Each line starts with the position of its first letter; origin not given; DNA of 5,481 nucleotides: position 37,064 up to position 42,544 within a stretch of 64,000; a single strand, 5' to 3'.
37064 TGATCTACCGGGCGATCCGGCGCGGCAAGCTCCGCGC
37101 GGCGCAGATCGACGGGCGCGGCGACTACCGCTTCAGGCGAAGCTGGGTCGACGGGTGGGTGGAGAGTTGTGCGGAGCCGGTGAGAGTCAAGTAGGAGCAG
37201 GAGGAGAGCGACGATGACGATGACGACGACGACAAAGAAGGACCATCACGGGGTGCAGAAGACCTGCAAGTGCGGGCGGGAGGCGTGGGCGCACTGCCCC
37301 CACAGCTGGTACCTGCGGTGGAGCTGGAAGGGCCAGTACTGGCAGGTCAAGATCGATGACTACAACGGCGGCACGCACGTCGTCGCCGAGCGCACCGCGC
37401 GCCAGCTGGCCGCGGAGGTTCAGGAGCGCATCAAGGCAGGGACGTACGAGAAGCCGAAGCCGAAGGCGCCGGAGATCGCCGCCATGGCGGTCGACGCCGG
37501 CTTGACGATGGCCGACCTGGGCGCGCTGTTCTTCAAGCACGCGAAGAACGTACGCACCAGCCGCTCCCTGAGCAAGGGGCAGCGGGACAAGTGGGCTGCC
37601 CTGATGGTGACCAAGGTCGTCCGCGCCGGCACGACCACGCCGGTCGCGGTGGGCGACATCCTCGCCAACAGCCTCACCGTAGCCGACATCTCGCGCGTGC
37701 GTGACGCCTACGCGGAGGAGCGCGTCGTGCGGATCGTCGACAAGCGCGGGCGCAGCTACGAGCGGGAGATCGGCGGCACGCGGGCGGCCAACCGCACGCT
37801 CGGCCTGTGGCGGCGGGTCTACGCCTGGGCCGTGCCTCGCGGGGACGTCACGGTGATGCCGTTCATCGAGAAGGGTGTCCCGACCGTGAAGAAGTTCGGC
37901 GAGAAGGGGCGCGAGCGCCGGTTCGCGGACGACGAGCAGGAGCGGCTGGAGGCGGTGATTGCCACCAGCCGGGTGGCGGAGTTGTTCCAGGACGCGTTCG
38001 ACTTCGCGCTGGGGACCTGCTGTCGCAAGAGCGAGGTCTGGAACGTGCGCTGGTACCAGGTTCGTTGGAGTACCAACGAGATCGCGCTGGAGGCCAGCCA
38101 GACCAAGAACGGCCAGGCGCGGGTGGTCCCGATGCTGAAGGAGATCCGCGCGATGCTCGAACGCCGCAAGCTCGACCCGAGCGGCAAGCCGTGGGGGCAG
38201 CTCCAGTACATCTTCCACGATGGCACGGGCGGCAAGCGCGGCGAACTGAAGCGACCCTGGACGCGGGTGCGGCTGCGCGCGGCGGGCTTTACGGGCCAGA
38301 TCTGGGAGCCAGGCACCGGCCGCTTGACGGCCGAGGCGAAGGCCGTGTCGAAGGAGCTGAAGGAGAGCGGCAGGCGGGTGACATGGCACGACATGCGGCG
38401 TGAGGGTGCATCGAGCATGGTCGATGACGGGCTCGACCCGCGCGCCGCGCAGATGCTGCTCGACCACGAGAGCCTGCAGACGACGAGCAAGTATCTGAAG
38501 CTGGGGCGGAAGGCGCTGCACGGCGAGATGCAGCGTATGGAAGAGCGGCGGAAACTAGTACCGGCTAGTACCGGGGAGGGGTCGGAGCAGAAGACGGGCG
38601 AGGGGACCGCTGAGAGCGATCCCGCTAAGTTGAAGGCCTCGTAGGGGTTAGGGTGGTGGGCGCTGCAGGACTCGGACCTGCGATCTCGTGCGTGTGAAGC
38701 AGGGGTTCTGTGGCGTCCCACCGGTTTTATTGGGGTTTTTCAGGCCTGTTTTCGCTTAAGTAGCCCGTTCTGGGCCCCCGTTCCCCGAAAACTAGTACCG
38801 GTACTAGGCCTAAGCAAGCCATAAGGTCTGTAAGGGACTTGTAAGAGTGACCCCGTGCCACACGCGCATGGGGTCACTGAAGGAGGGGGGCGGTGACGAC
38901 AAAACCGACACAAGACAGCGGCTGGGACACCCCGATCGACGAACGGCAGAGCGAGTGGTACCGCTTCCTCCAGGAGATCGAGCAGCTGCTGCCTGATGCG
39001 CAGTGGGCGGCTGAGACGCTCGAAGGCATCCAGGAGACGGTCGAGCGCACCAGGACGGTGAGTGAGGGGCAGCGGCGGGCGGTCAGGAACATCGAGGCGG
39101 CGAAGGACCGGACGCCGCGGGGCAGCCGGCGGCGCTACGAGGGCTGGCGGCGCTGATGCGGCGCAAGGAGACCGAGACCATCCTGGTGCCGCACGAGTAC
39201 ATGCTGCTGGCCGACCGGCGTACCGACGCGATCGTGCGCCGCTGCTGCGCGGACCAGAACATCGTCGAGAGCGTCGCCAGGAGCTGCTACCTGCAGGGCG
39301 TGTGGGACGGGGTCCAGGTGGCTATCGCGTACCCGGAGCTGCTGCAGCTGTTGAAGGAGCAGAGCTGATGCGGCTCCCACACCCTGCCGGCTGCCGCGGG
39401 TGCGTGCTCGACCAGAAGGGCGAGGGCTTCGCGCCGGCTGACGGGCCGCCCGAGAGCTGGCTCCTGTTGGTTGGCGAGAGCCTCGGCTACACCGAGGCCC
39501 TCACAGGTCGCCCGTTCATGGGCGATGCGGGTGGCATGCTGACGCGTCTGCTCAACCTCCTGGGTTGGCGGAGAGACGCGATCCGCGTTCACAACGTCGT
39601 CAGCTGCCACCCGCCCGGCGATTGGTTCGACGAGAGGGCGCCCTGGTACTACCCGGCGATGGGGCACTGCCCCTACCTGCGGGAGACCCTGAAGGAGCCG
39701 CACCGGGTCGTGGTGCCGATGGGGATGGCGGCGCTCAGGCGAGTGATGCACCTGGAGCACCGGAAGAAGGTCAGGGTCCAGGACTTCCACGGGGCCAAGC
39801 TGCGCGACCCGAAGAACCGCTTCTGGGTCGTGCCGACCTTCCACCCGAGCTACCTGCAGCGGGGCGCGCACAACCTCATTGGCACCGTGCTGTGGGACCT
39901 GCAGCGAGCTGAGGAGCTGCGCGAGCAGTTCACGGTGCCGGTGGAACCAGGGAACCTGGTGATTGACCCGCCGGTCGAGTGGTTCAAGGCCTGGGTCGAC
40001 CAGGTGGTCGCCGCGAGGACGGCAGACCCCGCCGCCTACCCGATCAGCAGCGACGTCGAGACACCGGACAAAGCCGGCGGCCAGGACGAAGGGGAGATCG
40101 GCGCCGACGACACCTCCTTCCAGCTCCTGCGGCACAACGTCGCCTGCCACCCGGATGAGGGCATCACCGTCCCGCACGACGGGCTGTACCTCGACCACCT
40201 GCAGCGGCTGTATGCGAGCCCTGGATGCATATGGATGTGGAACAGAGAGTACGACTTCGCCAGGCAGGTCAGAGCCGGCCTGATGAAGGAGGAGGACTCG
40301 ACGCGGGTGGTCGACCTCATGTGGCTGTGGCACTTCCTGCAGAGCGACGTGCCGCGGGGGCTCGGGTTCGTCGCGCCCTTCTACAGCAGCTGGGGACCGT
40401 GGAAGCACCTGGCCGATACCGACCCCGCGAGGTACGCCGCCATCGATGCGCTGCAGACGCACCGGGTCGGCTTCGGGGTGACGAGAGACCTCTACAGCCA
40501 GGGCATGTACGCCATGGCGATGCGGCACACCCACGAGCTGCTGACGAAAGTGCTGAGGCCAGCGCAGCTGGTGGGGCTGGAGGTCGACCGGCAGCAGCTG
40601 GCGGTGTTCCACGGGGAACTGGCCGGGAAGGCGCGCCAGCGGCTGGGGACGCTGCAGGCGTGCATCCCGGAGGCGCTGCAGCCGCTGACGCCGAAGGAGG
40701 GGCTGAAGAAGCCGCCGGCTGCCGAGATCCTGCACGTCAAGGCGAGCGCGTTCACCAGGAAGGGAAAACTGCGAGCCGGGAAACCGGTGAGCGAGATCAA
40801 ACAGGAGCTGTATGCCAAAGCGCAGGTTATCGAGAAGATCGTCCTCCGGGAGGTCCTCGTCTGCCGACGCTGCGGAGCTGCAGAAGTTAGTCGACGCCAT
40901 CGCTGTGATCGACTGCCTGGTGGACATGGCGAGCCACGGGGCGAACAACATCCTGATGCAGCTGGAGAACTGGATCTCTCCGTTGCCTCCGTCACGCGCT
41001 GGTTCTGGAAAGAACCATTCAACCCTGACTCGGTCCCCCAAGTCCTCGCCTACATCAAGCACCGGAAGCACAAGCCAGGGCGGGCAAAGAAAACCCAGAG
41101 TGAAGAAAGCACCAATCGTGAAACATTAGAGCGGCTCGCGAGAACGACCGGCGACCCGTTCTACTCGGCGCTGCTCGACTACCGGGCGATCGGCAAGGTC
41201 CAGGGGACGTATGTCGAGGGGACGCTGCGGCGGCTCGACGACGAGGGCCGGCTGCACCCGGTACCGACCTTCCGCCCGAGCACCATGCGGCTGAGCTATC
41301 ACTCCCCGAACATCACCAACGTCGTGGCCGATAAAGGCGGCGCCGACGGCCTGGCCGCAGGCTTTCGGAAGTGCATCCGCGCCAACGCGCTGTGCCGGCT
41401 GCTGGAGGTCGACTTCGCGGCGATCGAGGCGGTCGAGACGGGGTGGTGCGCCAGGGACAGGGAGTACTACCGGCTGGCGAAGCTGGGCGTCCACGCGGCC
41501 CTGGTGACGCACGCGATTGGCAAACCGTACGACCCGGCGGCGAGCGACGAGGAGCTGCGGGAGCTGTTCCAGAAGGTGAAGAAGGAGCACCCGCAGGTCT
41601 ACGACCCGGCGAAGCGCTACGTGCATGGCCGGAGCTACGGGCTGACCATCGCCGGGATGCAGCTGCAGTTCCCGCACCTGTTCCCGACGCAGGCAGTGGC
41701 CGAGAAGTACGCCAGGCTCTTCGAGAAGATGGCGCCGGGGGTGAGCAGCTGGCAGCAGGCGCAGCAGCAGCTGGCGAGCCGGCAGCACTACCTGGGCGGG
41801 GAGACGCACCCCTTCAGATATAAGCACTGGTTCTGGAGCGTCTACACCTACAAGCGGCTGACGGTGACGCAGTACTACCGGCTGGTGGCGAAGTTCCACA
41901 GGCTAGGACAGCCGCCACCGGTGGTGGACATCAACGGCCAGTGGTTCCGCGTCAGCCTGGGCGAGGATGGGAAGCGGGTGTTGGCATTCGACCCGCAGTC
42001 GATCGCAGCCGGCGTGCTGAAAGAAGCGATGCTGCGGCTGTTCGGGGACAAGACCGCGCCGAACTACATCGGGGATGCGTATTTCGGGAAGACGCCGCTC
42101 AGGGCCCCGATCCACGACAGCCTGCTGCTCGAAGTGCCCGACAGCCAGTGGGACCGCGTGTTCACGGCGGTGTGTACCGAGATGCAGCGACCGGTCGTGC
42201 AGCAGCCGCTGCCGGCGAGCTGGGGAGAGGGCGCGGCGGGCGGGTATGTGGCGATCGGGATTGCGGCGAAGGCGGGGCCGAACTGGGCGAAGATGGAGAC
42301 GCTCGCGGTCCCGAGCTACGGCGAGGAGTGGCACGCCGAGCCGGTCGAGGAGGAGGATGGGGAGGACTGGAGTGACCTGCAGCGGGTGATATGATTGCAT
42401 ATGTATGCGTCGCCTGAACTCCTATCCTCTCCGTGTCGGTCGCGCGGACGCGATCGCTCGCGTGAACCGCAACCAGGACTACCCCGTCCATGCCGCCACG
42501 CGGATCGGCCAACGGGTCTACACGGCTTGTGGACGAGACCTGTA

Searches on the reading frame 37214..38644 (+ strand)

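Call 47: search_protein_families(library=phrogs, proteins=[window:37214-38644:+], max_evalue=0.001)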
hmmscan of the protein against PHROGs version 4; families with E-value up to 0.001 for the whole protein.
window:37214-38644:+ (476 aa): 2 families
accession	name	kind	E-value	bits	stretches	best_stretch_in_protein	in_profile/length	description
phrog_1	-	integration and excision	8.6e-36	125.4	1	33-455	113-460/611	integrase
phrog_216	-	integration and excision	9.6e-21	75.1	1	258-457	76-252/301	integrase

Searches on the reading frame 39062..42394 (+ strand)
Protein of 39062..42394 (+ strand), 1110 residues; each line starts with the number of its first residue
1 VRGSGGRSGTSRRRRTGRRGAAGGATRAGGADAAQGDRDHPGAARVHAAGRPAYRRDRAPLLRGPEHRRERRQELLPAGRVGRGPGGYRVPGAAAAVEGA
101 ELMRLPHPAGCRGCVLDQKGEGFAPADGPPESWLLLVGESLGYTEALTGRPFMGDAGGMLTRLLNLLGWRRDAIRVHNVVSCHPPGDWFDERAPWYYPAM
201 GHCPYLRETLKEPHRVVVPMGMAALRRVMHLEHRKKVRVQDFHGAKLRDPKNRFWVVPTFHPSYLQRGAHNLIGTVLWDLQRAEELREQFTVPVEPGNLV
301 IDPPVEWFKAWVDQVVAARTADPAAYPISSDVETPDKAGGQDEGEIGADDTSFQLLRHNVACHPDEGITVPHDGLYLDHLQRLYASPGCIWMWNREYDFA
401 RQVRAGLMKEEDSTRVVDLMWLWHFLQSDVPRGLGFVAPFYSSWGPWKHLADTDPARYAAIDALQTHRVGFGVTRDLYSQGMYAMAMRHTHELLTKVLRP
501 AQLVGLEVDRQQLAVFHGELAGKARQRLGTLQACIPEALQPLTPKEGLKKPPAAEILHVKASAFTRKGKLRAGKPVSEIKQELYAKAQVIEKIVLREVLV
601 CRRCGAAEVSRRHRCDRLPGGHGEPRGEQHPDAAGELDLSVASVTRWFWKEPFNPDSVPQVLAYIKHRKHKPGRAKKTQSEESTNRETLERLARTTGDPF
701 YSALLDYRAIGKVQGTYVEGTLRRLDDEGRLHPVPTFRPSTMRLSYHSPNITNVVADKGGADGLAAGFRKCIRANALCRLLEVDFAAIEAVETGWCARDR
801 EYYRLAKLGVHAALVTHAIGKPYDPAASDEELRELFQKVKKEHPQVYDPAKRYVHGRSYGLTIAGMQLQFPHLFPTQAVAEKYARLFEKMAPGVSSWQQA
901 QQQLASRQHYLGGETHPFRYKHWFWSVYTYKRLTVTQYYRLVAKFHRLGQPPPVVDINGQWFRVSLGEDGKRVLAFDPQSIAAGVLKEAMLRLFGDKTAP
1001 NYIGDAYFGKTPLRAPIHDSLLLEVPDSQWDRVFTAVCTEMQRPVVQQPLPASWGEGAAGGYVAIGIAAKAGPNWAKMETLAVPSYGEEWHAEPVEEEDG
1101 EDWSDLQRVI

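Call 47: search_protein_families(library=phrogs, proteins=[window:39062-42394:+], max_evalue=0.001)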
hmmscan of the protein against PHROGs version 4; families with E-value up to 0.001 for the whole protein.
window:39062-42394:+ (1110 aa): 1 family
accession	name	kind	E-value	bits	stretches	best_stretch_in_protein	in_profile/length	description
phrog_17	-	DNA, RNA and nucleotide metabolism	4.6e-36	125.3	1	204-1081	553-1236/1445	DNA polymerase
